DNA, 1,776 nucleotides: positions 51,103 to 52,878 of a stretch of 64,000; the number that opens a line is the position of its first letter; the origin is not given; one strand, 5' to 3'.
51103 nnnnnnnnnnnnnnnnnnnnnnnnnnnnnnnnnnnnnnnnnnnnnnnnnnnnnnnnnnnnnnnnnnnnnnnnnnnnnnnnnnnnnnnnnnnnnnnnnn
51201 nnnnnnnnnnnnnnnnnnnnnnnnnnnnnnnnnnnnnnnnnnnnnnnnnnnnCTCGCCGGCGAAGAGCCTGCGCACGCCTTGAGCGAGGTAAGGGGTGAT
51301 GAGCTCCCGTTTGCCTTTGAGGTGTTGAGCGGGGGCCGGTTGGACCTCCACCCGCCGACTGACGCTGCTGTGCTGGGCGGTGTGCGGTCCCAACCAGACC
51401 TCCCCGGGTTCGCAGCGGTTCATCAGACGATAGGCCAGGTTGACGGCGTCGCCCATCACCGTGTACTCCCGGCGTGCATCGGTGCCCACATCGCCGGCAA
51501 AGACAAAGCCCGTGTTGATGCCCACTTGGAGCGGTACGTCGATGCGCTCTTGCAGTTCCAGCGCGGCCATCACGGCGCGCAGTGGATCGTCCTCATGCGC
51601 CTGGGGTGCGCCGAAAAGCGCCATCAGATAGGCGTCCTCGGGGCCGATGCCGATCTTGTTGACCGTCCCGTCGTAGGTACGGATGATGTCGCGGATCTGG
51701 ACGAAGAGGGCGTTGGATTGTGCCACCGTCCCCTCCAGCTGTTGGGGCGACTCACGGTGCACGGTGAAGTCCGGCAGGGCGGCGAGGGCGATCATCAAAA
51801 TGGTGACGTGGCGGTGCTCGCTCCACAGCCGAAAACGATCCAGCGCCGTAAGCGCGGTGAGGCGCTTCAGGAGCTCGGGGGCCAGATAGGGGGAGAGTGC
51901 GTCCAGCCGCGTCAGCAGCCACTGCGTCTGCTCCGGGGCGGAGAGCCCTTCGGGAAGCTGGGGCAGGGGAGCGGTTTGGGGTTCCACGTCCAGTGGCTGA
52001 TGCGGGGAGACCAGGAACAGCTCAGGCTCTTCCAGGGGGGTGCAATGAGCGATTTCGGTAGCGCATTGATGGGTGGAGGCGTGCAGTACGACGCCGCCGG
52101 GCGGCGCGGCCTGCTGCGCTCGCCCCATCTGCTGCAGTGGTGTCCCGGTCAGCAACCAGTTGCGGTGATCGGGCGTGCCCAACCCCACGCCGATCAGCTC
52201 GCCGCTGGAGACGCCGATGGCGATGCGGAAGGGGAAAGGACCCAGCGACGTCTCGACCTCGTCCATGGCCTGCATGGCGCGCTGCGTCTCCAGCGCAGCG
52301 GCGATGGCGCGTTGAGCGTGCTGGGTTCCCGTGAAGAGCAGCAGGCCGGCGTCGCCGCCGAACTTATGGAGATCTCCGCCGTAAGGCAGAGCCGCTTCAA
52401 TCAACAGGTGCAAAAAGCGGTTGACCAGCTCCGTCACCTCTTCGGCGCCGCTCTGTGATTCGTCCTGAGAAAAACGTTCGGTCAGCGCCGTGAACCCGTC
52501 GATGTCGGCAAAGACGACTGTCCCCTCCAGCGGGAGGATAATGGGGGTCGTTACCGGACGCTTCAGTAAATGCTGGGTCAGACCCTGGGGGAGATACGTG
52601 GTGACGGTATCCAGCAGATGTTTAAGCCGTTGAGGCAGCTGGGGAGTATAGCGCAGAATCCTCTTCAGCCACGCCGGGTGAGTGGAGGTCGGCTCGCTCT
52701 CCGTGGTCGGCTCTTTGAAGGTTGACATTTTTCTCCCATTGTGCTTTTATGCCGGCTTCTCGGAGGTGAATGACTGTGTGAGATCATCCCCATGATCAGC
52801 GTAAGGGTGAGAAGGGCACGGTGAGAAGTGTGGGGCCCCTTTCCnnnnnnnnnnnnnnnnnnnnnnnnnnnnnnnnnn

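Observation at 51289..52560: The two tandem cyclase domains carry complementary half-sets of catalytic residues (intramolecular C1/C2-like pseudo-heterodimer)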

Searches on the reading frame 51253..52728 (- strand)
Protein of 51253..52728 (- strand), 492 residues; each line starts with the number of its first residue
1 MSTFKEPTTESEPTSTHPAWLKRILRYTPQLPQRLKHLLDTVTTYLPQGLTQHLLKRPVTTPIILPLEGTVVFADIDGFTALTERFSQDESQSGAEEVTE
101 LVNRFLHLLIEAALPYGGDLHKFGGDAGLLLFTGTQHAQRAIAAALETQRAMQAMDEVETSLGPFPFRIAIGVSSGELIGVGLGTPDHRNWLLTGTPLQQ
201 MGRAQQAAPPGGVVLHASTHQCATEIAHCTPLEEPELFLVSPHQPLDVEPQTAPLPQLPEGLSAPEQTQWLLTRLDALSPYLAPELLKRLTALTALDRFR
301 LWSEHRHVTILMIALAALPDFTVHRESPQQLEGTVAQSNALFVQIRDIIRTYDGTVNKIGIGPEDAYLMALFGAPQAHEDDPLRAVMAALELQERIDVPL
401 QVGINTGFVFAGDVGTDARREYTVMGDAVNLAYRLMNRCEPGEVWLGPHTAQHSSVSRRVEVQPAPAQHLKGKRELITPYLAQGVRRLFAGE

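Call 9: find_homologous_proteins(query=window:51253-52728:-, max_evalue=0.00001)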
Query seq(492 aa) (492 aa): 166 proteins with E <= 0.00001 among 8000 candidates; the best 120 are listed.
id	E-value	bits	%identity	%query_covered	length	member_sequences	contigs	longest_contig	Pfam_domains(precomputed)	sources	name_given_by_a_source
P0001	1.6e-161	557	55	95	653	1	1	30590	PF00211.26,PF13191.13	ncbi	-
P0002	1.1e-160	554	55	96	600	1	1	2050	PF00211.26,PF13191.13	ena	-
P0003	2.9e-125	437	54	80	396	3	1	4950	PF00211.26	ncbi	ncbi:MAG: hypothetical protein DRI37_03975, partial [Chloroflexi bacterium]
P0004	7.3e-107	376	51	76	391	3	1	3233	PF00211.26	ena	-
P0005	3.0e-97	345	51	68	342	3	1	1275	-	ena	-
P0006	1.0e-71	261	63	38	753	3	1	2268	PF00515.35,PF13424.13,PF13428.13,PF00211.26,PF07719.24,PF13191.13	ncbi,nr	ncbi:MAG TPA: AAA family ATPase, partial [Anaerolineales bacterium]|nr:AAA family ATPase [Anaeroline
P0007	1.6e-58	217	66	31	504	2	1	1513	PF13401.13,PF00211.26,PF13191.13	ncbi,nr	ncbi:MAG TPA: hypothetical protein ENO16_01360, partial [Chromatiales bacterium]|nr:hypothetical pro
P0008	1.7e-58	217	32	93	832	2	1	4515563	PF13401.13,PF00211.26,PF13191.13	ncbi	ncbi:MAG: AAA family ATPase, partial [Chloroflexota bacterium]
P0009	2.1e-55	207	36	79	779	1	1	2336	PF00211.26,PF13191.13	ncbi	ncbi:MAG: adenylate/guanylate cyclase domain-containing protein, partial [Anaerolineae bacterium]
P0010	8.1e-55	205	32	90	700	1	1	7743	PF00211.26,PF13191.13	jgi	-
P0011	1.4e-54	204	32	88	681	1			PF00211.26,PF13191.13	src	-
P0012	3.4e-54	203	32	91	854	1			PF00211.26,PF13191.13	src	-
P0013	1.1e-50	191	62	30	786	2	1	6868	PF13401.13,PF00211.26,PF13191.13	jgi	-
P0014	3.3e-48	183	33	88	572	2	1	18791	PF00211.26,PF13191.13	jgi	-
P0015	6.7e-46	175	31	91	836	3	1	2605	PF13401.13,PF00211.26,PF13191.13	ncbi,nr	ncbi:MAG: AAA family ATPase, partial [Anaerolineae bacterium]|nr:AAA family ATPase [Anaerolineae bac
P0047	1.5e-15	75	31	38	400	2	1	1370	PF00211.26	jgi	jgi:adenylate cyclase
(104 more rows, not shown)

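Call 26: find_related_loci(query=window:51253-52728:-, collection=genome_contigs, flank=3000)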
Query window:51253-52728:- (492 aa) in genome_contigs; peptide patterns used: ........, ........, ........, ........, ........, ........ (x = any residue, [..] = any of these).
200 stretches matched a pattern; 108 encode a relative of the query (tblastn E <= 1e-3); the best 80 are kept; 80 distinct loci.
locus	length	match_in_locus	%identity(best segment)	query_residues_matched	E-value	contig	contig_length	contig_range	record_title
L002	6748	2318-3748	56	14-486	8e-169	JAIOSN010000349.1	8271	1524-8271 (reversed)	MAG: Anaerolineae bacterium isolate SMBSF45 bin_27_k127_194684, whole genome shotgun sequence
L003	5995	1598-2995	59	21-486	6e-169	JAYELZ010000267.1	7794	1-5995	MAG: Chloroflexota bacterium isolate MAG094 MAG094_267, whole genome shotgun sequence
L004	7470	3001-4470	53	1-491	3e-154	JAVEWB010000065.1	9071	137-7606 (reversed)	MAG: Anaerolineae bacterium isolate BF4_135 NODE_25547_length_9071_cov_4.722719_Biofilm4, whole genome shotgun sequence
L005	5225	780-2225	66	2-483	0e+0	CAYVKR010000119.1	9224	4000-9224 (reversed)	MAG TPA_asm: uncultured Anaerolineales bacterium isolate binchicken_co17_395 genome assembly, contig: NODE_15496_length_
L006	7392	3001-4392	57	23-486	2e-172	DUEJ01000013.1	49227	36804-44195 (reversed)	MAG TPA_asm: Thermoflexia bacterium isolate G713 Contig13, whole genome shotgun sequence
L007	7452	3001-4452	40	18-486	7e-81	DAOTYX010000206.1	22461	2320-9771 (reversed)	MAG TPA_asm: Anaerolineae bacterium isolate H33_443 k95_1313095, whole genome shotgun sequence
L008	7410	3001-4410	37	35-488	1e-64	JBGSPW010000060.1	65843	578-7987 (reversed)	MAG: Thermoflexales bacterium isolate JTS-AC314 k141_23795, whole genome shotgun sequence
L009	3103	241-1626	34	33-486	9e-52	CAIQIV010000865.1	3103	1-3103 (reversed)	MAG: uncultured Chloroflexi bacterium isolate LaPlata_bin-0303 genome assembly, contig: bin-0303:865/865, whole genome s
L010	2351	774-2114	33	35-472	1e-46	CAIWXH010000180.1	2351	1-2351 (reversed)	MAG: uncultured Oscillochloris sp. isolate Kiruna_bin-09937 genome assembly, contig: bin-09937:180/850, whole genome sho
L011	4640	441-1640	32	69-487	3e-40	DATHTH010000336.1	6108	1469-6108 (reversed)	MAG TPA_asm: Anaerolineales bacterium isolate SMAG_U16072 k141_458342, whole genome shotgun sequence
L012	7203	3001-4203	30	66-482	2e-40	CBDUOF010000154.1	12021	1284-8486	MAG TPA_asm: uncultured Anaerolineae bacterium isolate SRR22808126_concoct_49 genome assembly, contig: ERZ25043457.3073,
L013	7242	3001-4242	30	40-474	3e-37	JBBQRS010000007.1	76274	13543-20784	MAG: Anaerolineae bacterium isolate Co_metawrap_1702 Cmw_1702_k141_23333256_length_76274_cov_20.9979, whole genome shotg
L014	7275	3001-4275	30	40-479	2e-34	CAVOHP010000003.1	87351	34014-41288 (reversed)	MAG: uncultured Chloroflexia bacterium isolate MFD09848.bin.2.72 genome assembly, contig: contig_16284, whole genome sho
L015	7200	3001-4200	31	69-480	7e-34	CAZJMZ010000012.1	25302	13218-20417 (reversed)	MAG TPA_asm: uncultured Anaerolinea sp. isolate binchicken_co197_376 genome assembly, contig: NODE_2694_length_25302_cov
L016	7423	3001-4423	37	25-486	1e-60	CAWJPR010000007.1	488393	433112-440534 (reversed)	MAG: uncultured Chloroflexia bacterium isolate MFD02979.bin.1.11 genome assembly, contig: contig_29130, whole genome sho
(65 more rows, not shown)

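Call 28: predict_structure(alignment_id=A1)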
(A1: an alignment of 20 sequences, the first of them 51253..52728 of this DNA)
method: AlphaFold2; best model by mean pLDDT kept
length: 492 residues; sequences in the alignment: 20
mean_pLDDT: 88.3   pTM: 0.87
mean pLDDT of the five models: 88.3, 87.8, 87.8, 87.6, 85.7
residues with pLDDT >= 90: 326; 70-90: 128; 50-70: 19; < 50: 19
segments of 3 or more residues with pLDDT < 50: 1-14, 296-299
pLDDT, mean of each block of 10 residues (from residue 1): 36 62 92 91 90 89 92 92 78 80 91 91 86 93 95 91 92 96 93 94 95 96 87 95 80 71 91 93 87 58 84 92 94 95 96 94 88 92 98 95 94 87 89 96 97 97 95 91 84 42
secondary structure, 60 per line:
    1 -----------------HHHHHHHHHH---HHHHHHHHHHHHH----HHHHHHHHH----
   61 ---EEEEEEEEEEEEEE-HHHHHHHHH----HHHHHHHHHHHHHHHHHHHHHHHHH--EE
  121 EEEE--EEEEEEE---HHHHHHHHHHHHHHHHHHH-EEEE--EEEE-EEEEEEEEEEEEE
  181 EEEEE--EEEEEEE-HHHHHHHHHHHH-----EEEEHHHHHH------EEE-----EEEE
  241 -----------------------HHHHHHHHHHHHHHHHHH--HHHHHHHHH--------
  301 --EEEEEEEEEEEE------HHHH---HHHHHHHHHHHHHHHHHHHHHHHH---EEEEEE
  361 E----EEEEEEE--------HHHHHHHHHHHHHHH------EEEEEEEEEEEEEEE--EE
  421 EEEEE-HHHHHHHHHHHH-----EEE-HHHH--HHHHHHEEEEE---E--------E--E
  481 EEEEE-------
elements in order: H18-27 H31-43 H48-56 E64-77 H79-87 H92-116 E119-124 E127-133 H137-155 E157-160 E163-166 E168-185 E188-194 H196-207 E213-216 H217-222 E229-231 E237-240 H264-281 H284-292 E303-314 H321-324 H328-351 E355-361 E366-372 H381-395 E402-416 E419-425 H427-438 E444-446 H448-451 H454-459 E460-464 E480-485

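Call 30: search_protein_representatives(protein=window:51253-52728:-)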
Query: 492 residues. Proteins with E-value up to 0.001 (for the whole library): 49421; up to 1e-10: 13378; up to 1e-30: 1370. The best 150 are listed.
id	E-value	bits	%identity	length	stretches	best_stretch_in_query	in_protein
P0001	5.1e-162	556.6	55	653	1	17-491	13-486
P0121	1.1e-158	545.7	53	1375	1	16-491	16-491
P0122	8.8e-152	522.9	54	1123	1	12-491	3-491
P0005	9.7e-98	344.7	54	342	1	12-335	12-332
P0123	7.7e-80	285.7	43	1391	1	17-486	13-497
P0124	8.3e-73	262.5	39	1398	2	32-396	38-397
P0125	1.8e-72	261.3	39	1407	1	34-486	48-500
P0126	2.1e-68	247.9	39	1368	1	33-481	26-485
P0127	5.0e-68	246.7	39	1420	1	35-481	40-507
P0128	3.1e-67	244.1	40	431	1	68-479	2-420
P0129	8.8e-67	242.6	39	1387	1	34-478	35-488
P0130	3.6e-66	240.6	36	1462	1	35-487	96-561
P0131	1.1e-65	239.0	39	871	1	34-486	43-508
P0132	1.4e-65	238.6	40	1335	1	67-486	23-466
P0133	6.3e-65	236.5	39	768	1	34-485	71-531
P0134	8.8e-65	236.0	36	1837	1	34-487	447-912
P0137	8.0e-64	232.8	36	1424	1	33-487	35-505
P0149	7.3e-59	216.5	28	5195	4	61-450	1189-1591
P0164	1.4e-55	205.7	35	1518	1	8-482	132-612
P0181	3.2e-52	194.6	36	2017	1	66-485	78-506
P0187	6.1e-52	193.7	36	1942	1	33-450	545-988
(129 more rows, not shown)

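Call 32: fold_search(model_id=the predicted structure, library=pdb)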
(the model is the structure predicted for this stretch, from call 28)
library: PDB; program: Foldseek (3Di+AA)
matches with E <= 10: 882; with E <= 0.001: 190
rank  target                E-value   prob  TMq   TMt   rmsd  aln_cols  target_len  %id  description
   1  4usu                  1.2e-29  1.00  0.70  0.74   6.6       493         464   22  Crystal structure of human soluble Adenylyl Cyclase in complex with alpha,beta-methyleneadenosine-5'-triphosphate (released 2014-07-30)
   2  4cm0                  7.6e-29  1.00  0.70  0.75   6.0       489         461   22  Crystal structure of human soluble Adenylyl Cyclase with alpha,beta- methyleneadenosine-5'-triphosphate soaked with bica (released 2014-03-05)
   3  5d0r                  1.0e-28  1.00  0.72  0.77   7.7       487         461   22  Crystal structure of human soluble Adenylyl Cyclase with the inhibitor bithionol (released 2016-03-16)
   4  4clt                  1.1e-28  1.00  0.71  0.75   7.6       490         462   22  Crystal structure of human soluble Adenylyl Cyclase with adenosine-3', 5'-cyclic-monophosphate and pyrophosphate (released 2014-03-05)
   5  4clw                  1.6e-28  1.00  0.70  0.74   6.2       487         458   22  Crystal structure of human soluble Adenylyl Cyclase in complex with alpha,beta-methyleneadenosine-5'-triphosphate soaked (released 2014-03-05)
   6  4clp                  2.1e-28  1.00  0.70  0.75   8.2       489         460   22  Crystal structure of human soluble Adenylyl Cyclase complex with adenosine-3',5'-cyclic-monophosphate (released 2014-03-05)
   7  4clf                  5.1e-28  1.00  0.70  0.75   7.5       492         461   21  Crystal structure of human soluble Adenylyl Cyclase (Apo form) (released 2014-03-05)
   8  4clk                  6.0e-28  1.00  0.70  0.75   5.8       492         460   21  Crystal structure of human soluble Adenylyl Cyclase in complex with alpha,beta-methyleneadenosine-5'-triphosphate (released 2014-03-05)
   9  8co7                  9.6e-28  1.00  0.72  0.77   7.8       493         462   22  Crystal structure of human soluble adenylyl cyclase (sAC) in complex with inhibitor TDI-09066 (released 2024-01-03)
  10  4ust                  1.4e-27  1.00  0.70  0.74   8.1       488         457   22  Crystal structure of human soluble Adenylyl Cyclase with pyrophosphate resulting from soaking with GTP and Magnesium (released 2014-07-30)
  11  5iv4                  1.4e-27  1.00  0.71  0.75   8.0       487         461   22  Crystal structure of the human soluble adenylyl cyclase in complex with the allosteric inhibitor LRE1 (released 2016-08-17)
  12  4cls                  2.1e-27  1.00  0.70  0.74   8.1       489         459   21  Crystal structure of human soluble Adenylyl Cyclase with Pyrophosphate (released 2014-03-05)
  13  4cm2                  3.9e-27  1.00  0.70  0.74   7.8       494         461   21  Crystal structure of human soluble Adenylyl Cyclase soaked with bisulfite (released 2014-03-05)
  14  4usw                  3.9e-27  1.00  0.69  0.73   8.3       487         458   22  Crystal structure of human soluble Adenylyl Cyclase with ATP (released 2014-07-30)
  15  8cot                  9.8e-27  1.00  0.71  0.76   7.5       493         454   22  Complex of human soluble adenylyl cyclase 10 catalytic core with inhibitor TDI-10962 (released 2023-04-26)
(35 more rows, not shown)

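Call 51: list_cluster_members(proteins=[P0121, P0123, P0125, P0130, P0134, P0149, P0181, P0187, P0137, P0164])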
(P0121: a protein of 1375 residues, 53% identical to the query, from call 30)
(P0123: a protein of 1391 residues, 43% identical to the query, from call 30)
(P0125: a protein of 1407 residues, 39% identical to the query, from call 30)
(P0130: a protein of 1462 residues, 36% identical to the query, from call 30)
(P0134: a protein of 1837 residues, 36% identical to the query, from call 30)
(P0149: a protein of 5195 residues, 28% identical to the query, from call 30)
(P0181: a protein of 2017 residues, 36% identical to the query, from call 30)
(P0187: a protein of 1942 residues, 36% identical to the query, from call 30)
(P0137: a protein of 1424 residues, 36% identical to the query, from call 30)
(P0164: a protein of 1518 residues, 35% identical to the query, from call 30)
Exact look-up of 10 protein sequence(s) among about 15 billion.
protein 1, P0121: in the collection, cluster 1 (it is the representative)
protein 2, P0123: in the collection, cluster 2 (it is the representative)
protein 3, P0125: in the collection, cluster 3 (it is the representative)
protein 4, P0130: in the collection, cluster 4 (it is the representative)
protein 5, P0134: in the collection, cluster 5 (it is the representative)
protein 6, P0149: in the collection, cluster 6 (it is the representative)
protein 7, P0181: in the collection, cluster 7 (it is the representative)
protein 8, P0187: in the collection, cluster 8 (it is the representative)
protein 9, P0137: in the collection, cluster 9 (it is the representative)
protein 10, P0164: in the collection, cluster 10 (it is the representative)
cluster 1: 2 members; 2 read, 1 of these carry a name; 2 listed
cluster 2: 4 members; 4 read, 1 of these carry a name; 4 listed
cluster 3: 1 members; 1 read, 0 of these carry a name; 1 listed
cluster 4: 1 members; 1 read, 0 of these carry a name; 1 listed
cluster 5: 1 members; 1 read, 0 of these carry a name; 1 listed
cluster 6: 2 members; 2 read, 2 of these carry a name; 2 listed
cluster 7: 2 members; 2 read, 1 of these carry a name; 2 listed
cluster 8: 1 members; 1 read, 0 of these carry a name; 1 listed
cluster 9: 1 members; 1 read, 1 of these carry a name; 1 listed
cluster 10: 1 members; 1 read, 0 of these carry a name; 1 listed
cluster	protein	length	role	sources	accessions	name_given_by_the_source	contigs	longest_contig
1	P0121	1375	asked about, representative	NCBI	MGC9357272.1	MAG: tetratricopeptide repeat protein [Anaerolineae bacterium]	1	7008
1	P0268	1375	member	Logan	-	-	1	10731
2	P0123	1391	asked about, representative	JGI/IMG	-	class 3 adenylate cyclase/tetratricopeptide (TPR) repeat protein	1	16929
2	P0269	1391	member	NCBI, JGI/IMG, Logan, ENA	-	-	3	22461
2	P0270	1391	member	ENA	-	-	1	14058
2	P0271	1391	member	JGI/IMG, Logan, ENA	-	-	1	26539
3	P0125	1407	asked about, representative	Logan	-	-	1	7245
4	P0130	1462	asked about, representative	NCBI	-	-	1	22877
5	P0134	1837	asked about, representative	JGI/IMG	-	-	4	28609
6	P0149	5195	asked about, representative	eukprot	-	TRINITY_DN25001_c0_g1_i2.p1 TRINITY_DN25001_c0_g1~~TRINITY_DN25001_c0_g1_i2.p1 ORF ...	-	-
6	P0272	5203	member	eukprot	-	TRINITY_DN25001_c0_g1_i1.p1 TRINITY_DN25001_c0_g1~~TRINITY_DN25001_c0_g1_i1.p1 ORF ...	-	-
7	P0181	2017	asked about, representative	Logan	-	-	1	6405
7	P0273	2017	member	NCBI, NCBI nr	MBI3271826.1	MAG: AAA family ATPase [Planctomycetes bacterium] | AAA family ATPase [Planctomycetota bacterium]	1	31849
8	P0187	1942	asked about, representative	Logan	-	-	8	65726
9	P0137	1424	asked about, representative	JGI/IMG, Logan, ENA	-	class 3 adenylate cyclase/tetratricopeptide (TPR) repeat protein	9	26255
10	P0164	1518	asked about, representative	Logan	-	-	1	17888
